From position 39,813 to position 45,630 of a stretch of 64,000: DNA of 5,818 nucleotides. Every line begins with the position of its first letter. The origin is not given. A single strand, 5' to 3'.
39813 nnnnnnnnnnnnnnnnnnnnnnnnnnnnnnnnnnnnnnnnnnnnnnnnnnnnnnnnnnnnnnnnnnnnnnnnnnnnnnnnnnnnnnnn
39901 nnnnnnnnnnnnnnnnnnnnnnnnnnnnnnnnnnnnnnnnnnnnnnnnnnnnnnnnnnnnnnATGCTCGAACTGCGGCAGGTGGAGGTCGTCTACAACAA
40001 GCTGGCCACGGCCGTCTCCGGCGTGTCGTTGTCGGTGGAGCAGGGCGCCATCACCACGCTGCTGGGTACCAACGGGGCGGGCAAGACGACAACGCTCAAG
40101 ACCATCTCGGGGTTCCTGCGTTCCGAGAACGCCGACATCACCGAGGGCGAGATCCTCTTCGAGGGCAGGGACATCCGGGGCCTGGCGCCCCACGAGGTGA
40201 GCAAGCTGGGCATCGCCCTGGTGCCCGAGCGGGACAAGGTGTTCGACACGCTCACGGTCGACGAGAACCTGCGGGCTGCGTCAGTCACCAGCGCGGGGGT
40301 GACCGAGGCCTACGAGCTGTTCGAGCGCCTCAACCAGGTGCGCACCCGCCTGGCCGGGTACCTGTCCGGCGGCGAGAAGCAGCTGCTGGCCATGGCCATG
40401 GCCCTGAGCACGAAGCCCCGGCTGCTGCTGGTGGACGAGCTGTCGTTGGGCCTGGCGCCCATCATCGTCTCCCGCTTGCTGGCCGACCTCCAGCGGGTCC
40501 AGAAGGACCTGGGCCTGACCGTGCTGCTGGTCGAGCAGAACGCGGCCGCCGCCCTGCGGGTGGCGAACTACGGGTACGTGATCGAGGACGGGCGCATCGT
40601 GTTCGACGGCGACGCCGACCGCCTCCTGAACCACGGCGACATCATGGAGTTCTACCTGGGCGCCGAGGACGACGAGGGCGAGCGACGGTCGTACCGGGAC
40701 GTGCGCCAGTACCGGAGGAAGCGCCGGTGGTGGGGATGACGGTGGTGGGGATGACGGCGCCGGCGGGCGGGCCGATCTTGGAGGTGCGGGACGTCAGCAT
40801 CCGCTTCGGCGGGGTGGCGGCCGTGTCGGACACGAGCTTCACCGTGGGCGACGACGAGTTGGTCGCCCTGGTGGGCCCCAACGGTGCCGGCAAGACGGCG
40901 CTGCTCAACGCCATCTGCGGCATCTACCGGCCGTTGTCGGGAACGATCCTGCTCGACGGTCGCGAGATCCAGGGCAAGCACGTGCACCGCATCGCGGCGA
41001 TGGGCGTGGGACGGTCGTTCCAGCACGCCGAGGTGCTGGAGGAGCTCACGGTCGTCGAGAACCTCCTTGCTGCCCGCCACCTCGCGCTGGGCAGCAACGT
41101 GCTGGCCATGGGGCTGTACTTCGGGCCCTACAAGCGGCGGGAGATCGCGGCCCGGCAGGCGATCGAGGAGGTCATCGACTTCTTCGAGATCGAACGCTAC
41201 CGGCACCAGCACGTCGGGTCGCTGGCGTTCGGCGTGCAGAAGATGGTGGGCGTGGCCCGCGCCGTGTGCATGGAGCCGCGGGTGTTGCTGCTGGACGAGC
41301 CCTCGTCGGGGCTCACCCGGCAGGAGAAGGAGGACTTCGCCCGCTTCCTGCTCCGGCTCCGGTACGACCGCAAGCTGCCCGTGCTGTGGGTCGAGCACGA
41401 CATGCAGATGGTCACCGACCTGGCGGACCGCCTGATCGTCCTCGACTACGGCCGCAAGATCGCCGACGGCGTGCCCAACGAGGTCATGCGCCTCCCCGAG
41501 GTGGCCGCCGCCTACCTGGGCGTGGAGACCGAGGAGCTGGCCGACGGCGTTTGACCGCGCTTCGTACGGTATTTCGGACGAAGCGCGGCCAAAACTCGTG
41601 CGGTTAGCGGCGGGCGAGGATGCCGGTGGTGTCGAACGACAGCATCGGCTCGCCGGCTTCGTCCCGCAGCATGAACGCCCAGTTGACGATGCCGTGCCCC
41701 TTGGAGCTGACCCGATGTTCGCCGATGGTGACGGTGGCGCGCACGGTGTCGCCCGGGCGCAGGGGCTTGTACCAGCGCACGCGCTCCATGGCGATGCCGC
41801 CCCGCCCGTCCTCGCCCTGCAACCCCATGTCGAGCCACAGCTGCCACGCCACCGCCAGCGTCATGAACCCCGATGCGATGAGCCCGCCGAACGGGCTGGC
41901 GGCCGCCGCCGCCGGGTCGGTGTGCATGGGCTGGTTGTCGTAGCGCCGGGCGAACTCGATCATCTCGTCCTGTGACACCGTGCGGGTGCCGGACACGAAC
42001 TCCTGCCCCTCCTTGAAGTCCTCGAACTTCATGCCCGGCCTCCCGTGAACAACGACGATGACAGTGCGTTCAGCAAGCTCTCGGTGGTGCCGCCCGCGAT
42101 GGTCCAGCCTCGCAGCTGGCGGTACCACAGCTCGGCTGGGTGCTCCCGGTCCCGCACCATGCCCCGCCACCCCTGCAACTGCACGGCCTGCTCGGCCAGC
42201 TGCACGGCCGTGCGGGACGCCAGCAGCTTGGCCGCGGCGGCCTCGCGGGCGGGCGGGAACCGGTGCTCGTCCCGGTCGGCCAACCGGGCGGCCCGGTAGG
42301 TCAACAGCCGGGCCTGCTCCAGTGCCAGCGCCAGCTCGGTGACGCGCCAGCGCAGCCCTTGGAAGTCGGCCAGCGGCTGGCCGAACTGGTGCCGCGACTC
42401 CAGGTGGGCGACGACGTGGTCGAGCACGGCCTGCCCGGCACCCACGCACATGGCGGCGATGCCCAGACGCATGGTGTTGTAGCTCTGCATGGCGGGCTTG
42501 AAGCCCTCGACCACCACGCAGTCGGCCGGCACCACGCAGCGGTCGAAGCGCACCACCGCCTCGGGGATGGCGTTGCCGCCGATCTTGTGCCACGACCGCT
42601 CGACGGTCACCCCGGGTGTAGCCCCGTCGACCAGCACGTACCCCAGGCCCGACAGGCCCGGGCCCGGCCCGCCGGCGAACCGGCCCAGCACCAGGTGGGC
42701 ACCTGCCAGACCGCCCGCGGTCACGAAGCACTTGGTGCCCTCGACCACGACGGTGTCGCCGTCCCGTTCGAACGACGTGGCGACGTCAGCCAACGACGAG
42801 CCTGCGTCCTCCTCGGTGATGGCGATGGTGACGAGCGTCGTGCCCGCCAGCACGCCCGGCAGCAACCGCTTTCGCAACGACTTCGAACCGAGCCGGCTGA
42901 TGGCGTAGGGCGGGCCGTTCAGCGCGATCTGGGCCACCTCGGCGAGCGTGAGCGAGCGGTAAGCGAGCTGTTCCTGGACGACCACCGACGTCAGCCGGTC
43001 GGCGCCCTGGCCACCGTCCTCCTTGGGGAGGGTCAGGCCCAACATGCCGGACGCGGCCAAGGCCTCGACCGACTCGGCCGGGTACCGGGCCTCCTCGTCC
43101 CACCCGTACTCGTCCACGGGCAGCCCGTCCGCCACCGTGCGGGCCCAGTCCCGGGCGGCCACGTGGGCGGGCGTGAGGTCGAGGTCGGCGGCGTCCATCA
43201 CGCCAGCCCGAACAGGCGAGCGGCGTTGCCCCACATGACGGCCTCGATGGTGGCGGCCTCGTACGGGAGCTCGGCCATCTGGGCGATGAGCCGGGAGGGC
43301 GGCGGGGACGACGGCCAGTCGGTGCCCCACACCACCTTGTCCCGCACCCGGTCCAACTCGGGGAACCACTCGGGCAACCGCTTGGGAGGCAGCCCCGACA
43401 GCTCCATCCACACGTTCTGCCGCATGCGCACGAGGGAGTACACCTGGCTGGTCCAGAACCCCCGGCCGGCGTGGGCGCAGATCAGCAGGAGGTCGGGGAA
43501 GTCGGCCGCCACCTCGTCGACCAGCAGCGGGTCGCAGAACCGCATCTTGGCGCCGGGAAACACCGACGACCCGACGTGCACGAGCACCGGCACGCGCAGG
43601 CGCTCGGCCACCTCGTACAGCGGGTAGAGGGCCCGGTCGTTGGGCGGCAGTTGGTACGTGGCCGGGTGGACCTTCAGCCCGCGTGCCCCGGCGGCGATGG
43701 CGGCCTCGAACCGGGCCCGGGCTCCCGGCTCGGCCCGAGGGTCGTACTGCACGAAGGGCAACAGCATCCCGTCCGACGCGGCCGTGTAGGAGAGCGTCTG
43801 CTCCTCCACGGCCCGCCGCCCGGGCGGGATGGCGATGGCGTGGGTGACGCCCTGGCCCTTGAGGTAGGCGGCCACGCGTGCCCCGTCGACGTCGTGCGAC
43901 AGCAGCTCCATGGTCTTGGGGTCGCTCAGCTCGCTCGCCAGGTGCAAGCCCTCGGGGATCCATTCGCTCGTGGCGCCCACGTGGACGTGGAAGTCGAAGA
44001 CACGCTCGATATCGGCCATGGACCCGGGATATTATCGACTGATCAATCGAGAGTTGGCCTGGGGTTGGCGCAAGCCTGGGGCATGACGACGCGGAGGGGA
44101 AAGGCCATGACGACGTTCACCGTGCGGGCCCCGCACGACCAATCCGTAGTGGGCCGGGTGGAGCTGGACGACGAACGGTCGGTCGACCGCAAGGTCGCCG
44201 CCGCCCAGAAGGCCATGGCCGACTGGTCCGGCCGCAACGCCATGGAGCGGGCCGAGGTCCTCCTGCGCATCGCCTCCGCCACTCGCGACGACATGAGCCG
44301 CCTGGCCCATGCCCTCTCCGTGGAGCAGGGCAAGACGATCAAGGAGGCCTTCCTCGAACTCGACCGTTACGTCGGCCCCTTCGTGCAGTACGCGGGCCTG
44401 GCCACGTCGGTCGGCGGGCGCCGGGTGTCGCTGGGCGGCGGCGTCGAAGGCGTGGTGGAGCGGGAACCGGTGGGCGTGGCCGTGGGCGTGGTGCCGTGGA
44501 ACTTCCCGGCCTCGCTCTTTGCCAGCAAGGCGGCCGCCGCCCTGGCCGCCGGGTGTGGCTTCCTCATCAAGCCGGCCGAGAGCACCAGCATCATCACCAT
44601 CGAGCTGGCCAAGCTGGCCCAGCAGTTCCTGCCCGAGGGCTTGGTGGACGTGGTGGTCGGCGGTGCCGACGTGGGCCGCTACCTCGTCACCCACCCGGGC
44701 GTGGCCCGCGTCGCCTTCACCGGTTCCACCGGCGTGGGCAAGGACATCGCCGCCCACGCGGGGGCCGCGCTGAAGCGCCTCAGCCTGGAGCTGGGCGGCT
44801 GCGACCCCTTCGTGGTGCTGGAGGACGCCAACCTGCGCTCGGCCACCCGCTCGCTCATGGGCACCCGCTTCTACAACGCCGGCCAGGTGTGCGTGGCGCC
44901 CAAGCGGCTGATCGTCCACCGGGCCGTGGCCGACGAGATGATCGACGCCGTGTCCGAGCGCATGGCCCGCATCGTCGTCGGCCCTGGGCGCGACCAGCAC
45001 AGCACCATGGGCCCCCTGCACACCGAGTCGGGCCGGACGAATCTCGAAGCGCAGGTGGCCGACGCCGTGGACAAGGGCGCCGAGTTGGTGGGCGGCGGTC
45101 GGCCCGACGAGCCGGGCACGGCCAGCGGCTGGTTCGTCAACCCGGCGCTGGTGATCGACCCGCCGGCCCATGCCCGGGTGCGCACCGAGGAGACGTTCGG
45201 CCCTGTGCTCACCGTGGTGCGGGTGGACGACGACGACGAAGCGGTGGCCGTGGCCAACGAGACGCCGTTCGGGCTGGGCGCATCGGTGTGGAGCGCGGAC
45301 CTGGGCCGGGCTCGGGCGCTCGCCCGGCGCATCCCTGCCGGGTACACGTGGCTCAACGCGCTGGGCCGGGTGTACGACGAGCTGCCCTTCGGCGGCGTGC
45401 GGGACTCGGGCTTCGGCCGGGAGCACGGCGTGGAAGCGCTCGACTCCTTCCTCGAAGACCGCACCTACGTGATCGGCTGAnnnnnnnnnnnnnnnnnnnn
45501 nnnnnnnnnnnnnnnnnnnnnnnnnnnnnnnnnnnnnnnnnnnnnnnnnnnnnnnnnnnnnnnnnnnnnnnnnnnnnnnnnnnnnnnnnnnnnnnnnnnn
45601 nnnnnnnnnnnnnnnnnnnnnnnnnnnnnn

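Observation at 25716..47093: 21-kb CoA-dependent catabolic cluster built around a PaaABCD-like epoxidase that lacks PaaE and most canonical paa genes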

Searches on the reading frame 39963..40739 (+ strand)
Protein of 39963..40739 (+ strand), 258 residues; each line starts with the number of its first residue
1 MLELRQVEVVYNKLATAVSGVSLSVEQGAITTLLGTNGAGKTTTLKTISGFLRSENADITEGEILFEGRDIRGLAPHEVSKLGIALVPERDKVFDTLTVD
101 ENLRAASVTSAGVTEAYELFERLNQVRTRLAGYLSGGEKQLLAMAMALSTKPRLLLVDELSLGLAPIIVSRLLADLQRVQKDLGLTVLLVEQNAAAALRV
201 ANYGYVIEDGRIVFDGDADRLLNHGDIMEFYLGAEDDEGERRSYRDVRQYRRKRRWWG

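Call 6: search_protein_families(library=pfam, proteins=[window:39963-40739:+])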
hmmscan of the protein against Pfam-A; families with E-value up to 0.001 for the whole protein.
window:39963-40739:+ (258 aa): 4 families
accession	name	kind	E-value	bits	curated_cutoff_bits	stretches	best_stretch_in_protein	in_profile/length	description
PF00005.33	ABC_tran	-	3.5e-27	96.1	25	1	19-159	2-134/137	ABC transporter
PF13304.12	AAA_21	-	3.3e-08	34.4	27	1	106-173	220-280/304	AAA domain, putative AbiEii toxin, Type IV TA system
PF02463.25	SMC_N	-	4.6e-05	23.4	40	0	32-190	28-197/220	RecF/RecN/SMC N terminal domain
PF13604.12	AAA_30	-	0.00021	21.5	27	1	27-162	17-99/191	AAA domain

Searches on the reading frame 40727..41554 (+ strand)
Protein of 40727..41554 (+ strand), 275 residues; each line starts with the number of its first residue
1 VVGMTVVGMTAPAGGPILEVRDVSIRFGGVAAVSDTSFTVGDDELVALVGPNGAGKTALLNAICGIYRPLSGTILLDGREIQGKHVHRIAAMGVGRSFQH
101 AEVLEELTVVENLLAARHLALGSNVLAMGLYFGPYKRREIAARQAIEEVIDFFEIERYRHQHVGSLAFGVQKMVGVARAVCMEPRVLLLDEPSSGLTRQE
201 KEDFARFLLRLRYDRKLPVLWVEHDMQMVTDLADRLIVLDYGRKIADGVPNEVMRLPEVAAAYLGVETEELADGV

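Call 6: search_protein_families(library=pfam, proteins=[window:40727-41554:+])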
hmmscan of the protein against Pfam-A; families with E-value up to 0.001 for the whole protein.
window:40727-41554:+ (275 aa): 4 families
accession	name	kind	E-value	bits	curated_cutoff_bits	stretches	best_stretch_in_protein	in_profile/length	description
PF00005.33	ABC_tran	-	1.5e-29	103.8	25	1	34-193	2-136/137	ABC transporter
PF13304.12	AAA_21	-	1.4e-05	25.8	27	0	45-63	1-19/304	AAA domain, putative AbiEii toxin, Type IV TA system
PF13476.12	AAA_23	-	3.7e-05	24.9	27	1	34-64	11-40/201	AAA domain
PF12399.14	BCA_ABC_TP_C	-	5.6e-05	23.1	25.5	1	243-267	1-25/27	Branched-chain amino acid ATP-binding cassette transporter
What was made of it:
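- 39963..41554 (+): Two ABC ATPases (39963-40739 and 40727-41554). ABC_tran and BCA_ABC_TP_C (call 6).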

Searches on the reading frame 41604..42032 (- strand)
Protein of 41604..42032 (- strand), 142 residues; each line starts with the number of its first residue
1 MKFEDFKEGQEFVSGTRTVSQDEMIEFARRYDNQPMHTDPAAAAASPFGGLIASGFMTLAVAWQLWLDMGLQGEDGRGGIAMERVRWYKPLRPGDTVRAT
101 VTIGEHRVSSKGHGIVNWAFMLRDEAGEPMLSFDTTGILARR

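Call 7: search_protein_families(library=pfam, proteins=[window:41604-42032:-])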
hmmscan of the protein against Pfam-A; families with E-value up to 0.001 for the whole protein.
window:41604-42032:- (142 aa): 2 families
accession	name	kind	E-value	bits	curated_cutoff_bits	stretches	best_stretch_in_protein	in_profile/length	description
PF01575.25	MaoC_dehydratas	-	2.6e-20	72.7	27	1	12-110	10-108/123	MaoC like domain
PF13452.11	FAS1_DH_region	-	9e-07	29.5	22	1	9-126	4-125/132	FAS1-like, dehydratase domain region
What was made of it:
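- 41604..42032 (-): Single MaoC hydratase (DNQPMH) resembling the C-terminal hydratase domain of PaaZ. Call 7.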

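Call 29: search_protein_families(library=ncbifam, proteins=[window:41604-42032:-], max_evalue=1e-8)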
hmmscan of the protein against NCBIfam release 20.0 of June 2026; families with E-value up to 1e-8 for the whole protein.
window:41604-42032:- (142 aa): 1 family
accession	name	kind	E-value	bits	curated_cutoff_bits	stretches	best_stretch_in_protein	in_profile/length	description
TIGR02278.1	PaaN-DH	equivalog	5e-14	51.5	562.8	1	2-138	524-661/664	phenylacetic acid degradation bifunctional protein PaaZ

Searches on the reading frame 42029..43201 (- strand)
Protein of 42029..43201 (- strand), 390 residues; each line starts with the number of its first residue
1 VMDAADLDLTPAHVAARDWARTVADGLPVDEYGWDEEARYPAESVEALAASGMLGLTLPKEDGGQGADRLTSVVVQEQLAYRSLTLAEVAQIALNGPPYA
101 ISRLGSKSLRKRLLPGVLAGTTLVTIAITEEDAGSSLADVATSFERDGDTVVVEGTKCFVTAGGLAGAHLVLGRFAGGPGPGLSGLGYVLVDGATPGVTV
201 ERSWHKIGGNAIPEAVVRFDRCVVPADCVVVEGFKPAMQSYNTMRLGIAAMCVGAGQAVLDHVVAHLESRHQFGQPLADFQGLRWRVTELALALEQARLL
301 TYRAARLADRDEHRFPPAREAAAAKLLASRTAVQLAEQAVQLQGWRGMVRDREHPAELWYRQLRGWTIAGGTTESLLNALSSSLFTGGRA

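Call 7: search_protein_families(library=pfam, proteins=[window:42029-43201:-])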
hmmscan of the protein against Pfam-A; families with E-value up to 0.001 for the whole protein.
window:42029-43201:- (390 aa): 4 families
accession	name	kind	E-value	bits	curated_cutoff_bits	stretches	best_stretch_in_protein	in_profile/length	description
PF00441.29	Acyl-CoA_dh_1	-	6.4e-38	130.7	22.4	1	232-382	2-147/150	Acyl-CoA dehydrogenase, C-terminal domain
PF02770.24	Acyl-CoA_dh_M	-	5e-17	62.3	33.3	1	126-222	2-97/97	Acyl-CoA dehydrogenase, middle domain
PF02771.21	Acyl-CoA_dh_N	-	4e-16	59.8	22.9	1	12-120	3-112/113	Acyl-CoA dehydrogenase, N-terminal domain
PF08028.16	Acyl-CoA_dh_2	-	2.2e-12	47.9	22.7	1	246-351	1-113/134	Acyl-CoA dehydrogenase, C-terminal domain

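Call 29: search_protein_families(library=ncbifam, proteins=[window:42029-43201:-], max_evalue=1e-8)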
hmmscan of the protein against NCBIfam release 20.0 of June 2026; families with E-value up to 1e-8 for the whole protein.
window:42029-43201:- (390 aa): 20 families
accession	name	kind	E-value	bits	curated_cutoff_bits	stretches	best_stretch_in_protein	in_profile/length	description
NF042439.1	SulpropCoADesulf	equivalog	1.6e-75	254.2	600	1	32-385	17-371/379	3-sulfinopropanoyl-CoA desulfinase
NF042972.1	AcrlCoAredClosAcrC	equivalog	8.1e-65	218.9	640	1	31-374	28-366/378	acryloyl-CoA reductase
NF045652.1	ProlPCPDhRedW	equivalog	1.3e-49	169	650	1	49-351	41-343/376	L-prolyl-[peptidyl-carrier protein] dehydrogenase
NF045552.1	GlutCoADH_Des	equivalog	6.1e-42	144.2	470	1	33-373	30-368/387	glutaryl-CoA dehydrogenase Acd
TIGR03207.1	cyc_hxne_CoA_dh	equivalog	2.2e-40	138.5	575.35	1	41-374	34-361/372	cyclohexanecarboxyl-CoA dehydrogenase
NF043006.1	CyhCrbnylCoADH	equivalog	1.3e-38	133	650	1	36-363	32-354/380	cyclohexane-1-carbonyl-CoA dehydrogenase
NF008997.0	PRK12341.1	equivalog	1.7e-37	129.4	537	1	34-377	32-369/382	acyl-CoA dehydrogenase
NF053553.1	prodigi_MBC_PigA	equivalog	7.9e-36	124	500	1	42-351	39-348/381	prodigiosin MBC biosynthesis dehydrogenase PigA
NF002885.1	PRK03354.1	equivalog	9.4e-30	103.9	540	1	35-381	33-370/378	crotonobetainyl-CoA dehydrogenase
TIGR03203.1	pimD_small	equivalog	1.5e-29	103.3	652.7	1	45-350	43-344/378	pimeloyl-CoA dehydrogenase small subunit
NF058590.1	AcCoDHFadEBacil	equivalog_domain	2.2e-28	99.2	600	1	48-374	62-400/586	acyl-CoA dehydrogenase FadE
NF049984.1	Rv1679_FadE16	equivalog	1.7e-23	83.5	600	1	35-365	20-346/371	Rv1679 family acyl-CoA dehydrogenase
NF037942.1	ac_ACP_DH_MbtN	equivalog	2.3e-21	76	700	1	91-380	77-361/376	mycobactin biosynthesis acyl-ACP dehydrogenase MbtN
TIGR04022.1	sulfur_SfnB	equivalog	2.5e-21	76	430.9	1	18-351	12-349/391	SfnB family sulfur acquisition oxidoreductase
NF052270.1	Staph_DH_FadE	equivalog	4.2e-13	48.8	600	1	105-348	121-359/400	acyl-CoA dehydrogenase FadE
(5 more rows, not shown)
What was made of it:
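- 42029..43201 (-): Acyl-CoA dehydrogenase. Calls 7, 29.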

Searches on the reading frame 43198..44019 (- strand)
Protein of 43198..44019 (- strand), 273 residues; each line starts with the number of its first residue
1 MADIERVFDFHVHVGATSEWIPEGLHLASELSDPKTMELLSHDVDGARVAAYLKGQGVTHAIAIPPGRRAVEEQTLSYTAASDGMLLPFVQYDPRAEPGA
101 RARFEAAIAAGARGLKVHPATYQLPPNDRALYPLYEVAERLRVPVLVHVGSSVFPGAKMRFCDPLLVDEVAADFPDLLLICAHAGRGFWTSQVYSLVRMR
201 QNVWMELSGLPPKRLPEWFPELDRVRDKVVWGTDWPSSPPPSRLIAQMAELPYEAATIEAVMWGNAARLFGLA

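Call 7: search_protein_families(library=pfam, proteins=[window:43198-44019:-])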
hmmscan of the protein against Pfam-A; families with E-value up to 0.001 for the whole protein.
window:43198-44019:- (273 aa): 1 family
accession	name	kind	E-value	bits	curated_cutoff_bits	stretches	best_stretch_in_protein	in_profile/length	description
PF04909.20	Amidohydro_2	-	5.8e-38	131.7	26.4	1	9-272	2-289/289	Amidohydrolase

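Call 29: search_protein_families(library=ncbifam, proteins=[window:43198-44019:-], max_evalue=1e-8)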
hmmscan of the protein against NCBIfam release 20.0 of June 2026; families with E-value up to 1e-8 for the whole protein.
window:43198-44019:- (273 aa): 0 families

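Call 54: search_solved_structures(query=window:43198-44019:-, max_evalue=0.00001)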
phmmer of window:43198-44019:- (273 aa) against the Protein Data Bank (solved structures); distinct sequences matched with E-value up to 0.00001: 1.
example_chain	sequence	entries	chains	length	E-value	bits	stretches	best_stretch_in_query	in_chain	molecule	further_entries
3irs_A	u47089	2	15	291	2.4e-13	53.3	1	97-271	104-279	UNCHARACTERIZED PROTEIN BB4693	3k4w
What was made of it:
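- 43198..44019 (-): Amidohydrolase_2 protein (a family of lactonases, decarboxylases and hydratases). Its role here is unknown. Only one weak match among solved structures (call 54).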

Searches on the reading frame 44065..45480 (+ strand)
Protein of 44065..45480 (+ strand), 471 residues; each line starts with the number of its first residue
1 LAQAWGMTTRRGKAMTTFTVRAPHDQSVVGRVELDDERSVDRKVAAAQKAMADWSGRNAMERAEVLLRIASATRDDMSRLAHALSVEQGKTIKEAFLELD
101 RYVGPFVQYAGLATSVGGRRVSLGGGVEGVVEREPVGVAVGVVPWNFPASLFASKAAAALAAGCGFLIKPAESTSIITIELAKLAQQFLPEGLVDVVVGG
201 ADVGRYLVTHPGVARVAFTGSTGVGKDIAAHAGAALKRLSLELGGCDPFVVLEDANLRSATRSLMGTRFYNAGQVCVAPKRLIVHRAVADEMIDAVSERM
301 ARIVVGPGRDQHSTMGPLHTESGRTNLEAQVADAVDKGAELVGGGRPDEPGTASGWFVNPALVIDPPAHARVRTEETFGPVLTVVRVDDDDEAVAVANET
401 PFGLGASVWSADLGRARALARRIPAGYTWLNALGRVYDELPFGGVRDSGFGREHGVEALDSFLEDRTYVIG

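Call 7: search_protein_families(library=pfam, proteins=[window:44065-45480:+])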
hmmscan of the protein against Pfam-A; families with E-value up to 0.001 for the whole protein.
window:44065-45480:+ (471 aa): 1 family
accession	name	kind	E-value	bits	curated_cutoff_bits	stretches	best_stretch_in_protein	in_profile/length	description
PF00171.27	Aldedh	-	2.7e-139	465.1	23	1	16-467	7-460/461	Aldehyde dehydrogenase family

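Call 29: search_protein_families(library=ncbifam, proteins=[window:44065-45480:+], max_evalue=1e-8)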
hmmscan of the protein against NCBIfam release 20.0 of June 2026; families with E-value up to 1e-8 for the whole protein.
window:44065-45480:+ (471 aa): 41 families (the best 25 are shown)
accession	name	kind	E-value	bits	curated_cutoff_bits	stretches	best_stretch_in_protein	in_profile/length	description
TIGR01804.1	BADH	equivalog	3.1e-113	378.7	668.6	1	14-464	11-465/467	betaine-aldehyde dehydrogenase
NF010000.0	PRK13473.1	subfamily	4.8e-109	365.1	615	1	16-464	17-466/475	aminobutyraldehyde dehydrogenase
TIGR01780.1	SSADH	subfamily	3.4e-105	352.5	646.35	1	23-464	4-446/448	succinate-semialdehyde dehydrogenase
NF009725.0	PRK13252.1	equivalog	5.3e-105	351.6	593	1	13-465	19-474/488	betaine-aldehyde dehydrogenase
NF045735.1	PaDhStyDPseudo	equivalog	2.4e-98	329.9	850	1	11-470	13-481/483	phenylacetaldehyde dehydrogenase StyD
NF006916.0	PRK09407.1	equivalog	2.3e-92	310.3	521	1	11-467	29-489/526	succinic semialdehyde dehydrogenase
NF045736.1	PaDhStyDRhodo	equivalog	1e-89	301.3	800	1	13-466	15-473/479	phenylacetaldehyde dehydrogenase StyD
NF040648.1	lactal_redase_Meth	equivalog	1.7e-89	300.9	650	1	18-469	13-461/463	lactaldehyde dehydrogenase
NF052305.1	DioxValDhHalo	equivalog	1.8e-89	300.9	750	1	14-467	18-478/483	2,5-dioxovalerate dehydrogenase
TIGR02299.1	HpaE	equivalog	3.3e-89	299.7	638.35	1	12-467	12-473/488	5-carboxymethyl-2-hydroxymuconate semialdehyde dehydrogenase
NF006915.0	PRK09406.1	equivalog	1.5e-88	297.7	730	1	27-467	12-453/457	NADP-dependent succinic semialdehyde dehydrogenase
TIGR03216.1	OH_muco_semi_DH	equivalog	2.5e-85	286.9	693.25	1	15-465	13-474/481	2-hydroxymuconic semialdehyde dehydrogenase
NF008415.0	PRK11241.1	equivalog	5.7e-85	285.8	828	1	16-468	26-478/482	NADP-dependent succinate-semialdehyde dehydrogenase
NF007497.0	PRK10090.1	equivalog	3.9e-81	273.2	500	1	17-465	23-472/480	aldehyde dehydrogenase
TIGR03374.1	ABALDH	equivalog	5.9e-81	272.7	909.3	1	21-462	21-463/472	aminobutyraldehyde dehydrogenase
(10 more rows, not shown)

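Call 55: search_solved_structures(query=window:44065-45480:+, max_evalue=1e-90)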
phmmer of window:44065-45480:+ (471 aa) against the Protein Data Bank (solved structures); distinct sequences matched with E-value up to 1e-90: 3.
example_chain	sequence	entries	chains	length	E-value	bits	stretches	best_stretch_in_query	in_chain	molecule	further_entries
4go3_A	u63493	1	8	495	2.8e-93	316.6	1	16-467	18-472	Putative gamma-hydroxymuconic semialdehyde dehydrogenase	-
4go4_A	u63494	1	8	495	2.9e-93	316.6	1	16-467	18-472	Putative gamma-hydroxymuconic semialdehyde dehydrogenase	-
4o6r_A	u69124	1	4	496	3e-92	313.2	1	17-467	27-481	Aldehyde Dehydrogenase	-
